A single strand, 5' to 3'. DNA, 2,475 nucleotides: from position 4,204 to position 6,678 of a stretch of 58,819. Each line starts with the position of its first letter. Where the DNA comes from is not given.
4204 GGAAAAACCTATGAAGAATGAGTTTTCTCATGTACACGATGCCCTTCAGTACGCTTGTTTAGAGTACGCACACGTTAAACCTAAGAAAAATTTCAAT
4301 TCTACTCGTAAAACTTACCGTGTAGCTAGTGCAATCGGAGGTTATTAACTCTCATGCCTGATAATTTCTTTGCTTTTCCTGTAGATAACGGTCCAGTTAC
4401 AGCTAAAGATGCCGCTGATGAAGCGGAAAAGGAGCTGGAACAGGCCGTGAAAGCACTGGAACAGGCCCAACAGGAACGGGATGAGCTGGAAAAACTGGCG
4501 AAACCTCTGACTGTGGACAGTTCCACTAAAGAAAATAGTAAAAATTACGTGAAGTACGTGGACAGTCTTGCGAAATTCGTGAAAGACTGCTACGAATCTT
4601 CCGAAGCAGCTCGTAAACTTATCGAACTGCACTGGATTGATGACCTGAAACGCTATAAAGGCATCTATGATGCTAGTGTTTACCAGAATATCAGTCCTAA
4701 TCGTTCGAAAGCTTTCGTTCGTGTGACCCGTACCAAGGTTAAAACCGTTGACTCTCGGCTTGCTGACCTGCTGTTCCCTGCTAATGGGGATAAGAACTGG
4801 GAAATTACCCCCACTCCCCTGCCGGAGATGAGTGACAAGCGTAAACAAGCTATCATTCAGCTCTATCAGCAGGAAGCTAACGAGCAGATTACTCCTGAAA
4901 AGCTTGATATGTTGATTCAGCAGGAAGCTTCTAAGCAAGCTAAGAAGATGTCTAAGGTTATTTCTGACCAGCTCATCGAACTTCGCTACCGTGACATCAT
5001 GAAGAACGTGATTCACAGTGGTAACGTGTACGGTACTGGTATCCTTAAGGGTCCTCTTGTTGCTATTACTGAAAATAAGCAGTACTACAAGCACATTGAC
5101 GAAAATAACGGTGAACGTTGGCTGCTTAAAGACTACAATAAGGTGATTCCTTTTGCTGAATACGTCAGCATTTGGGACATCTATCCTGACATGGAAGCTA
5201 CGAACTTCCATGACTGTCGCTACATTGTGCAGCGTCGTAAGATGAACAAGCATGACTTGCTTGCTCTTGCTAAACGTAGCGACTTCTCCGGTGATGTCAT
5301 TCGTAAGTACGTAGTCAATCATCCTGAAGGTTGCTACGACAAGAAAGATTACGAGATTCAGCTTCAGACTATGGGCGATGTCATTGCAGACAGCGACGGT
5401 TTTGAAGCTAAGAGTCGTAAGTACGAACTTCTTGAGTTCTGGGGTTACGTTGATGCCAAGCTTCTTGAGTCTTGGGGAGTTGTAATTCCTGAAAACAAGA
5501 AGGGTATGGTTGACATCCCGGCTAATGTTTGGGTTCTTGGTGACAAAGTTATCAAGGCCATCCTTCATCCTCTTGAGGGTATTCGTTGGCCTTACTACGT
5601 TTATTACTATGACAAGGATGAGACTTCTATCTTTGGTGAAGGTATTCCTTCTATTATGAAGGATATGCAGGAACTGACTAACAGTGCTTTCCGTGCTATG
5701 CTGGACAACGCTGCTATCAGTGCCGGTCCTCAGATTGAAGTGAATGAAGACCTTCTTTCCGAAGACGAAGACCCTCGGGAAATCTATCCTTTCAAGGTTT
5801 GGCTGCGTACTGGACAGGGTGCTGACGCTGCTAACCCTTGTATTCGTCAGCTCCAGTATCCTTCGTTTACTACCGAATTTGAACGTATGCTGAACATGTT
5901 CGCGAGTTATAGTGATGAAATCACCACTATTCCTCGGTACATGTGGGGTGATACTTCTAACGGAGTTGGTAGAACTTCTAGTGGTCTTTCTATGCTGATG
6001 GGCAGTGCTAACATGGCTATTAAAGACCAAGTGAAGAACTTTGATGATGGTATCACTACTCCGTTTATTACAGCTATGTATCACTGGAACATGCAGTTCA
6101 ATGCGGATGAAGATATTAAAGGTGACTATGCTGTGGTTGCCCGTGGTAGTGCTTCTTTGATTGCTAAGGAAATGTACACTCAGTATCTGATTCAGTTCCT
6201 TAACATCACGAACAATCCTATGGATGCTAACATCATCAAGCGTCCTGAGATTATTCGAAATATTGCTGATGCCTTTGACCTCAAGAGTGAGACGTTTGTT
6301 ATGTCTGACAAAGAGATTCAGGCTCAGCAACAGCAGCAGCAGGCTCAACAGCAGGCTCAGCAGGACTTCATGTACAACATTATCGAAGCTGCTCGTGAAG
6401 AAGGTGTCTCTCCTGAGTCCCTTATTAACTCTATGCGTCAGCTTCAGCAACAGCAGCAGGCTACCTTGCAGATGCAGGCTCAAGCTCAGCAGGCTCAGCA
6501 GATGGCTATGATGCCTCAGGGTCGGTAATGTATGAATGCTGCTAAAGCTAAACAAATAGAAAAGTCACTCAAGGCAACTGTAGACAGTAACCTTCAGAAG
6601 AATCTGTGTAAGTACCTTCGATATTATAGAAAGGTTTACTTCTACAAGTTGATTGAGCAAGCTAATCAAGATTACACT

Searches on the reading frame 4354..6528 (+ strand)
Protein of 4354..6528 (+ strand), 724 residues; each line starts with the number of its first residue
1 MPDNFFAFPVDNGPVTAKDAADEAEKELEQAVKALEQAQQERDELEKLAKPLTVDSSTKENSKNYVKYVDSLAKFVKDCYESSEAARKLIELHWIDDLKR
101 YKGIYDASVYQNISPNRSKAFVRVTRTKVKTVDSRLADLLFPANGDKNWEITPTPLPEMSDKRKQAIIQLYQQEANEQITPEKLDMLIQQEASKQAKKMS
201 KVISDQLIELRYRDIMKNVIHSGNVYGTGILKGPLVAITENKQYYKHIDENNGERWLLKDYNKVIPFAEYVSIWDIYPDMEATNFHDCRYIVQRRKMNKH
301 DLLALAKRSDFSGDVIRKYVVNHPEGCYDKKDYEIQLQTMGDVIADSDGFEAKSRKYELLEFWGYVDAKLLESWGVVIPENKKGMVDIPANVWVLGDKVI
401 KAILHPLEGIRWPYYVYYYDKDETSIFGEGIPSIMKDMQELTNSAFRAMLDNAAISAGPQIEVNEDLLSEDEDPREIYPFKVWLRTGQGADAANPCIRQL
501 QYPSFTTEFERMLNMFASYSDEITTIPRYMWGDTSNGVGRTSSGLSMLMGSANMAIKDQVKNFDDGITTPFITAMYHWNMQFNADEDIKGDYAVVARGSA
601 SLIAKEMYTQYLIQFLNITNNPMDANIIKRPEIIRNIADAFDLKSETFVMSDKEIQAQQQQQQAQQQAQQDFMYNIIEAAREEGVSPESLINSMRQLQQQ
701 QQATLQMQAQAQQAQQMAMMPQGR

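Call 38: search_protein_families(library=phrogs, proteins=[window:4354-6528:+], max_evalue=0.001)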
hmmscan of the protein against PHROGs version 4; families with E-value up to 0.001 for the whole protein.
window:4354-6528:+ (724 aa): 4 families
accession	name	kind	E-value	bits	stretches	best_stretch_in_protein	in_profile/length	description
phrog_332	-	connector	1.3e-55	189.9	1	69-671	7-527/560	head-tail adaptor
phrog_1216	-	head and packaging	3.5e-16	59.9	1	164-719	135-667/714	portal protein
phrog_156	-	head and packaging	2.7e-07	30.4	1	269-564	151-443/681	portal protein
phrog_449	-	connector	0.00014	21.5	1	609-671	437-497/520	head-tail adaptor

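Call 49: search_dna_similar(query=window:4354-6528:+, collection=phages, mode=protein, max_rows=15)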
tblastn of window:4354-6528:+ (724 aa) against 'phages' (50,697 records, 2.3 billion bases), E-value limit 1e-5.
Records with a match: 84; places in all: 84; records where one place covers at least 80% of the query: 16.
Best place of each record, by identity: <60% 84.
By first word of the organism name: Vibrio 43; Roseobacter 11; Rhizobium 7; Pseudomonas 5; Pelagibacter 4; Pseudoalteromonas 2; Puniceispirillum 2; Caudoviricetes 2; Aeromonas 2; Enterobacter 2; and 4 more.
By host as written in the record: - 27; Vibrio cholerae 7; Rhodobacteraceae bacterium FZCC0040 4; Rhodobacteraceae bacterium FZCC0023 4; Candidatus Pelagibacter sp. HTCC7211 3; Candidatus Puniceispirillum marinum IMCC1322 2; Vibrio anguillarum PF4 2; Rhizobium phaseoli N831 2; and 27 more.
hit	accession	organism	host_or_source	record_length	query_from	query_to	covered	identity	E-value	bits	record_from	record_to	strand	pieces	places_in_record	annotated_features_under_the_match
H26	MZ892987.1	Roseobacter phage CRP-207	Rhodobacteraceae bacterium FZCC0040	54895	70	655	81%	33.3%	3e-81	288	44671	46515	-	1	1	putative portal protein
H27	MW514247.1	Roseobacter phage CRP-13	Rhodobacteraceae bacterium FZCC0023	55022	69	651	81%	33.4%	2e-79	283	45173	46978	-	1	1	putative portal protein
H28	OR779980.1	Pseudoalteromonas phage vB_Pun_Y3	Pseudoalteromonas nigrifaciens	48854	60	655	82%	32.4%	2e-75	271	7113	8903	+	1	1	portal protein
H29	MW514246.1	Roseobacter phage CRP-9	Rhodobacteraceae bacterium FZCC0023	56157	69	651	81%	33.1%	1e-80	287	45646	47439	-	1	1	putative portal protein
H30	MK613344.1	Roseobacter phage CRP-2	Rhodobacteraceae bacterium FZCC0023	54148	57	655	83%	31.9%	2e-81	289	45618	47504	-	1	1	putative portal protein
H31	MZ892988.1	Roseobacter phage CRP-212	Rhodobacteraceae bacterium FZCC0040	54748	71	652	80%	32.8%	6e-75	270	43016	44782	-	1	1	putative portal protein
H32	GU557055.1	Puniceispirillum phage HMO-2011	Candidatus Puniceispirillum marinum ...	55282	69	643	79%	32.5%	1e-78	281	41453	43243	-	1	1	putative portal protein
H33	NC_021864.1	Puniceispirillum phage HMO-2011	Candidatus Puniceispirillum marinum ...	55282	69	643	79%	32.5%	1e-78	281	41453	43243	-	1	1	head-tail adaptor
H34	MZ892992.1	Roseobacter phage CRP-738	Rhodobacteraceae bacterium FZCC0089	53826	48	654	84%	30.7%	1e-75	272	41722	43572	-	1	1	putative portal protein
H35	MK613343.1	Roseobacter phage CRP-1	Rhodobacteraceae bacterium FZCC0023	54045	75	646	79%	32.3%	2e-77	277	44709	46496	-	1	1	putative portal protein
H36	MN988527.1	Rhizobium phage RHph_N3_19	Rhizobium phaseoli N3_19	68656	52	649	83%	30.5%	2e-69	254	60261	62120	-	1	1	putative portal protein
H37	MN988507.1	Rhizobium phage RHph_N3_13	Rhizobium phaseoli N3_13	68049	52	649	83%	30.5%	3e-69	253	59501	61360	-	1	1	putative portal protein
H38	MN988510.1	Rhizobium phage RHph_I3_11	Rhizobium phaseoli I3_11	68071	52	649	83%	30.5%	3e-69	253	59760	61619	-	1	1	putative portal protein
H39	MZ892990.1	Roseobacter phage CRP-345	Rhodobacteraceae bacterium FZCC0042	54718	69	643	79%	31.6%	8e-71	258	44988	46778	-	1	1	putative portal protein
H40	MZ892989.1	Roseobacter phage CRP-235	Rhodobacteraceae bacterium FZCC0040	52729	71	654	81%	31.0%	2e-71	259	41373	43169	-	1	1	putative portal protein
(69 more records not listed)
